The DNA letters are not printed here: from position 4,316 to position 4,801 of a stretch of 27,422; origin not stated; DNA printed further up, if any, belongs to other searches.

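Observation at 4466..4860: Phage-encoded CsrA homolog on the opposite strand, next to a GGA-containing leader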

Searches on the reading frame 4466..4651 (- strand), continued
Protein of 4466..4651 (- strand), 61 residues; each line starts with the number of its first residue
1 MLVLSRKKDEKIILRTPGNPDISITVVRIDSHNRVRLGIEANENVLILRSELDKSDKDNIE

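Call 50: search_solved_structures(query=A2, max_evalue=1, show_alignments=3)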
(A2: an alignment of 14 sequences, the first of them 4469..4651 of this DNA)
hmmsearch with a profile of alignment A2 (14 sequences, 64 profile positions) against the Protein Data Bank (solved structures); distinct sequences matched with E-value up to 1: 26.
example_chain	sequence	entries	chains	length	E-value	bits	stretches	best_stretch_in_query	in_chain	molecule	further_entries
2jpp_A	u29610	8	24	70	4.5e-07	32.5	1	1-55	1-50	Translational repressor | Carbon storage regulator homolog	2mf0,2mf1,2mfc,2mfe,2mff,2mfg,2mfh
1vpz_A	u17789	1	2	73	8e-07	31.7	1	1-59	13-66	Carbon storage regulator homolog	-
7yr6_E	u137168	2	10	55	8.9e-07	31.6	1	1-58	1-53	Translational regulator CsrA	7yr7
1y00_A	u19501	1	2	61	4e-06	29.5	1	1-61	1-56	Carbon storage regulator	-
2bti_A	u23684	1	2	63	5.5e-06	29.1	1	1-60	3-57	CARBON STORAGE REGULATOR HOMOLOG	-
1t3o_A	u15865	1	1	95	6.3e-06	28.9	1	1-59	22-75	Carbon storage regulator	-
5z38_F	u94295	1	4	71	6.9e-06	28.7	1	1-61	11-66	wild type CsrA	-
5dmb_D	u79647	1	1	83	7.3e-06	28.7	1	2-55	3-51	Carbon storage regulator homolog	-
4k59_A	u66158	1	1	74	7.8e-05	25.4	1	19-56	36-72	RNA BINDING PROTEIN RsmF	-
4kji_A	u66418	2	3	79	9.5e-05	25.1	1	19-56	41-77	RsmN, a RNA-binding protein of Regulator of Secondary Metabolism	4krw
5z38_E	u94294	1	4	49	0.00035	23.3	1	1-49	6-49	Truncated-CsrA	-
7dvf_A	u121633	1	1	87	0.0017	21.1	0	20-47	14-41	reDPBB_sym2 protein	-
7dvc_A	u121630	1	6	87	0.0019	21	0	20-46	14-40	reDPBB_sym1 protein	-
7di1_A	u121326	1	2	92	0.003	20.3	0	8-47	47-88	mkDPBB_sym_86 protein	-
7du6_A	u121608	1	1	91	0.0032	20.2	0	8-44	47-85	mkDPBB_sym2 protein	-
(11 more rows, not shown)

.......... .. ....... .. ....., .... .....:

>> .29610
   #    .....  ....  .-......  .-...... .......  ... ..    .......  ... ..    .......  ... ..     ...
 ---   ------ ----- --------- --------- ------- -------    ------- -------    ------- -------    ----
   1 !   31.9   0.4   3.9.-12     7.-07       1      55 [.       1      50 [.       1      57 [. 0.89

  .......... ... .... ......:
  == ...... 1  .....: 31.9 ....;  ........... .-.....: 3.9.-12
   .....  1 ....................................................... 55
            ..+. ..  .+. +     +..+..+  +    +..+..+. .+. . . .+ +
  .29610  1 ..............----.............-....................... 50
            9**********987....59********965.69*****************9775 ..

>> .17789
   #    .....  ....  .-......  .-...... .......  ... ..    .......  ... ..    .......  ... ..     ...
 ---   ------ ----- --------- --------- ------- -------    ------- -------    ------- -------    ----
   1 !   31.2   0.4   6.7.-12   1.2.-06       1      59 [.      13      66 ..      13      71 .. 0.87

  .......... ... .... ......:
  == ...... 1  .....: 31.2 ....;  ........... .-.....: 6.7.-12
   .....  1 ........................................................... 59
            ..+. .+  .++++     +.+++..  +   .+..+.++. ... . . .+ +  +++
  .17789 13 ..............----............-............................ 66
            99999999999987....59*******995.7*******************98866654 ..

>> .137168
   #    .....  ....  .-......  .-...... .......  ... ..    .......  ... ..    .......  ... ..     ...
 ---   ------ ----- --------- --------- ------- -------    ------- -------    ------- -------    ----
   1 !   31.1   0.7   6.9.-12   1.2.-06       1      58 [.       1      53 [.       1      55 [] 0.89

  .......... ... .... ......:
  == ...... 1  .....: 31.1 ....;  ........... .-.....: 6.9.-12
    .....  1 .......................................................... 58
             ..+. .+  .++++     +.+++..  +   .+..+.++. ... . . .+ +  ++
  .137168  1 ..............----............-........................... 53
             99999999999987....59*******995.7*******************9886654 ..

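Call 53: find_encoding_contigs(protein=P0003, flank=10000, max_places=2)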
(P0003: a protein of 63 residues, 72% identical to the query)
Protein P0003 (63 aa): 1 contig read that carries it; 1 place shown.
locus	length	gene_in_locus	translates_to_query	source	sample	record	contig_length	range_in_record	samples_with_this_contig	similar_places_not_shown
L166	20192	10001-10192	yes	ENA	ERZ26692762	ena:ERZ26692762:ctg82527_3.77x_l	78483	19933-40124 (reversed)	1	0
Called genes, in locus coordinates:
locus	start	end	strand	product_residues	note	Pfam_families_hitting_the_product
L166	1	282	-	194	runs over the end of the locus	-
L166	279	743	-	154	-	-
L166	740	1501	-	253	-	-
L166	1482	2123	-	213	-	PF13328:HD_4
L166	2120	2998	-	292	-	PF04542:Sigma70_r2, PF04545:Sigma70_r4 (weak)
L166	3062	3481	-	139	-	PF06094:GGACT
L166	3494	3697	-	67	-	-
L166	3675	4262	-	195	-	-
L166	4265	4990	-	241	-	PF00149:Metallophos, PF12850:Metallophos_2 (faint)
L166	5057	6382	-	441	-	PF06689:zf-C4_ClpX (faint), PF01078:Mg_chelatase (faint), PF00004:AAA, PF07724:AAA_2, PF07728:AAA_5 (faint), PF10431:ClpB_D2-small (weak)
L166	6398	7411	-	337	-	PF02163:Peptidase_M50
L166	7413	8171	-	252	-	PF00535:Glycos_transf_2, PF13641:Glyco_tranf_2_3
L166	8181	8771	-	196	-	-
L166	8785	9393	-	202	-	PF00903:Glyoxalase (weak), PF13669:Glyoxalase_4 (weak)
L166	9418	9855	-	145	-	-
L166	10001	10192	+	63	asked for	PF02599:CsrA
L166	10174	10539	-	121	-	-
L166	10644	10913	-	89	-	-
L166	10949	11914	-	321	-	PF13793:Pribosyltran_N, PF00156:Pribosyltran (weak), PF14572:Pribosyl_synth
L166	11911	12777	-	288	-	PF00763:THF_DHG_CYH, PF02882:THF_DHG_CYH_C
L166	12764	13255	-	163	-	PF13671:AAA_33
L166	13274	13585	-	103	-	-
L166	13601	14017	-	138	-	-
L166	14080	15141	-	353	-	-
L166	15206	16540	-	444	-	PF02195:ParB_N (faint)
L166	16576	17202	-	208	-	-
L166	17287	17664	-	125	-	-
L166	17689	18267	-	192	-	PF01936:NYN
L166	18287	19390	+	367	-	-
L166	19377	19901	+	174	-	PF03031:NIF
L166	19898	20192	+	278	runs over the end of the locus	PF19541:DUF6065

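Call 58: predict_structure(alignment_id=A3)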
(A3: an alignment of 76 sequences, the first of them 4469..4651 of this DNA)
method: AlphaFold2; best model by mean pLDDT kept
length: 61 residues; sequences in the alignment: 76
mean_pLDDT: 80.6   pTM: 0.55
mean pLDDT of the five models: 80.6, 80.3, 78.7, 77.6, 77.0
residues with pLDDT >= 90: 15; 70-90: 33; 50-70: 12; < 50: 1
segments of 3 or more residues with pLDDT < 50: none
pLDDT, mean of each block of 10 residues (from residue 1): 74 90 89 83 86 65 48
secondary structure, 60 per line:
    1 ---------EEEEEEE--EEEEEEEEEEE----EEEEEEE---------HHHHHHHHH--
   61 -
elements in order: E10-16 E19-29 E34-40 H50-58

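Call 61: fold_search(model_id=the predicted structure, library=pdb)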
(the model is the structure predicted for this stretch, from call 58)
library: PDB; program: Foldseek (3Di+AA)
matches with E <= 10: 260; with E <= 0.001: 0
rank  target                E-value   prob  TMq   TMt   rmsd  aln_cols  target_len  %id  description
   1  2mfc_MODEL_1_A        1.4e-01  0.98  0.57  0.59   4.2        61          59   30  Csr/Rsm protein-RNA recognition - A molecular affinity ruler: RsmZ(SL1)/RsmE(dimer) 2:1 complex (released 2014-02-26)
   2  5ja8_C                1.6e+00  0.38  0.40  0.25   6.6        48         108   19  Crystal structure of the HigB2 toxin in complex with Nb2 (released 2017-04-05)
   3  9n6g_B                1.7e+00  0.18  0.33  0.10   8.1        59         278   14  EGFR(T790M/V948R) in complex with LN2827 (released 2025-08-13)
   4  3vyy_A                1.9e+00  0.54  0.44  0.33   3.1        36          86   14  Structural insights into RISC assembly facilitated by dsRNA binding domains of human RNA helicase A (DHX9) (released 2013-02-13)
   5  6m9y_A                1.9e+00  0.16  0.35  0.37   6.7        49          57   10  X-ray Structure of Branchiostoma floridae fluorescent protein lanFP6A (released 2019-03-13)
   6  7lg8_D                1.9e+00  0.12  0.27  0.10   8.3        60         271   13  EGFR (T79M/V948R) in complex with naquotinib and an allosteric inhibitor (released 2022-02-23)
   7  6wak_C                2.0e+00  0.16  0.32  0.09   8.1        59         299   14  A crystal structure of EGFR(T790M/V948R) in complex with LN3754 (released 2021-03-31)
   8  7bt6_A                2.1e+00  0.13  0.30  0.13   9.2        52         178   23  Cryo-EM structure of pre-60S ribosome from Saccharomyces cerevisiae rpl4delta63-87 strain at 3.12 Angstroms resolution (released 2020-10-28)
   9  8fkz_SF               2.3e+00  0.28  0.34  0.16   5.6        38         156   24  Human nucleolar pre-60S ribosomal subunit (State G) (released 2023-07-12)
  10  5zwj                  2.3e+00  0.13  0.31  0.10   8.6        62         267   13  Crystal structure of EGFR 675-1022 T790M/C797S/V948R in complex with EAI045 (released 2018-07-25)
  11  6l0v_A                2.4e+00  0.09  0.27  0.27   7.3        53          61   13  Structure of RLD2 BRX domain bound to LZY3 CCL motif (released 2020-02-05)
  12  6y0g_LA               2.6e+00  0.23  0.34  0.11   5.6        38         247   24  Structure of human ribosome in classical-PRE state (released 2020-04-15)
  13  5exc_C                2.6e+00  0.16  0.40  0.41   7.4        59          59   10  Photoconverted red fluorescent protein DendRFP (released 2016-08-03)
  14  3rcd_B                2.6e+00  0.15  0.33  0.09   8.7        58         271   16  HER2 Kinase Domain Complexed with TAK-285 (released 2011-11-23)
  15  4q0h                  2.7e+00  0.44  0.43  0.09   4.6        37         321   24  Deinococcus radiodurans BphP PAS-GAF (released 2014-07-16)
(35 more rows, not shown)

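Call 79: find_encoding_contigs(protein=P0107, flank=10000, max_places=1)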
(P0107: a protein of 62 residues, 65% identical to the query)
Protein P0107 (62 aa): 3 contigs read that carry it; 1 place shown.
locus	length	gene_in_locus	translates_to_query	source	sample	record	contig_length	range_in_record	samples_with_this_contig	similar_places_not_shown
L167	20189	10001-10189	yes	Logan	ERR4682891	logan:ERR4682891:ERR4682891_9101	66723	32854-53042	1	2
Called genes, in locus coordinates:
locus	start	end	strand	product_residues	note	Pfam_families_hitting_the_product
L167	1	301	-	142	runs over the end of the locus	PF19800:DUF6283 (weak)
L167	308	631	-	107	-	PF03551:PadR (weak)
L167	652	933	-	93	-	PF14520:HHH_5 (faint), PF03118:RNA_pol_A_CTD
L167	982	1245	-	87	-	-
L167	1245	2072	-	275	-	PF00149:Metallophos (weak)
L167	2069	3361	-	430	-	PF06689:zf-C4_ClpX (weak), PF00493:MCM (weak), PF01078:Mg_chelatase (faint), PF00158:Sigma54_activat (faint), PF00004:AAA, PF07724:AAA_2, PF07728:AAA_5 (faint), PF10431:ClpB_D2-small (weak)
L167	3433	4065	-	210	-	PF13398:Peptidase_M50B (weak), PF02163:Peptidase_M50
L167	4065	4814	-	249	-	PF00535:Glycos_transf_2, PF13641:Glyco_tranf_2_3 (weak)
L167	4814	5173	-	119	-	-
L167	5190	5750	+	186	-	PF00903:Glyoxalase (weak), PF13669:Glyoxalase_4 (weak)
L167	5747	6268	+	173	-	PF02945:Endonuclease_7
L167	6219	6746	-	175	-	-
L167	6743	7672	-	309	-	PF13671:AAA_33 (faint), PF08645:PNK3P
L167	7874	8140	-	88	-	-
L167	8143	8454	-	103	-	PF00717:Peptidase_S24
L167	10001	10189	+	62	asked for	PF02599:CsrA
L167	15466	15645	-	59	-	PF02599:CsrA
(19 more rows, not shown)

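Call 80: find_encoding_contigs(protein=P0034, flank=10000, max_places=1)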
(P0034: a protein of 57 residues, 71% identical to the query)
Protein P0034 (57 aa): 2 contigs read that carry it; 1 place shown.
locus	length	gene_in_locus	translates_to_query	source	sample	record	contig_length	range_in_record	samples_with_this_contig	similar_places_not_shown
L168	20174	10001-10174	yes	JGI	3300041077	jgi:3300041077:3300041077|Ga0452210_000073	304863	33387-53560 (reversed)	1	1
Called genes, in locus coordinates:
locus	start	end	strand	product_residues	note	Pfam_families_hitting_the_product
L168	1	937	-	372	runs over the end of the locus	-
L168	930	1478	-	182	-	PF04542:Sigma70_r2 (weak), PF04545:Sigma70_r4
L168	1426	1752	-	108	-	-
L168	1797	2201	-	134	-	-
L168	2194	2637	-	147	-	-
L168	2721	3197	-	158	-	PF13673:Acetyltransf_10, PF00583:Acetyltransf_1, PF13508:Acetyltransf_7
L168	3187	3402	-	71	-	-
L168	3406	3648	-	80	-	-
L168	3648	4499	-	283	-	PF00149:Metallophos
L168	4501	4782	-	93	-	-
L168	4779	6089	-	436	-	PF06689:zf-C4_ClpX (faint), PF00493:MCM (weak), PF01078:Mg_chelatase (faint), PF05496:RuvB_N (faint), PF14532:Sigma54_activ_2 (weak), PF00004:AAA, PF07724:AAA_2, PF10431:ClpB_D2-small, +2 more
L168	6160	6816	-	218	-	PF02163:Peptidase_M50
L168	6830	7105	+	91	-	-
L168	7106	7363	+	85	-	-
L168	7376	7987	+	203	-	PF00903:Glyoxalase (weak), PF13669:Glyoxalase_4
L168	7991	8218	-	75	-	-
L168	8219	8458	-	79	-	-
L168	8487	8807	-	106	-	-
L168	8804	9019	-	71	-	-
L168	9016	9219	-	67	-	-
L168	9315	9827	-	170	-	-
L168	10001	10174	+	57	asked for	PF02599:CsrA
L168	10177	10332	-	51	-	-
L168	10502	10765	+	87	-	-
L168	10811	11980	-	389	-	PF13793:Pribosyltran_N, PF00156:Pribosyltran (weak), PF14572:Pribosyl_synth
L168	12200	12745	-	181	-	PF13521:AAA_28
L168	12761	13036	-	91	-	-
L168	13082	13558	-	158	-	-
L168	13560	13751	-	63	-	-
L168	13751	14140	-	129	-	-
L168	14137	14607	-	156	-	-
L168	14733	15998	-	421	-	PF02195:ParB_N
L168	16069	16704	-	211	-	PF01068:DNA_ligase_A_M (faint), PF09414:RNA_ligase (weak)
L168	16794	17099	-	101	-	PF04972:BON (weak)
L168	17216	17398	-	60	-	PF02599:CsrA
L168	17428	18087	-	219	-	PF01936:NYN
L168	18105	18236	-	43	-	-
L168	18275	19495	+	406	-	PF01467:CTP_transf_like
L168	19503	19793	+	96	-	PF06127:Mpo1-like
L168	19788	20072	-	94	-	-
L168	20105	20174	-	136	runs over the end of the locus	-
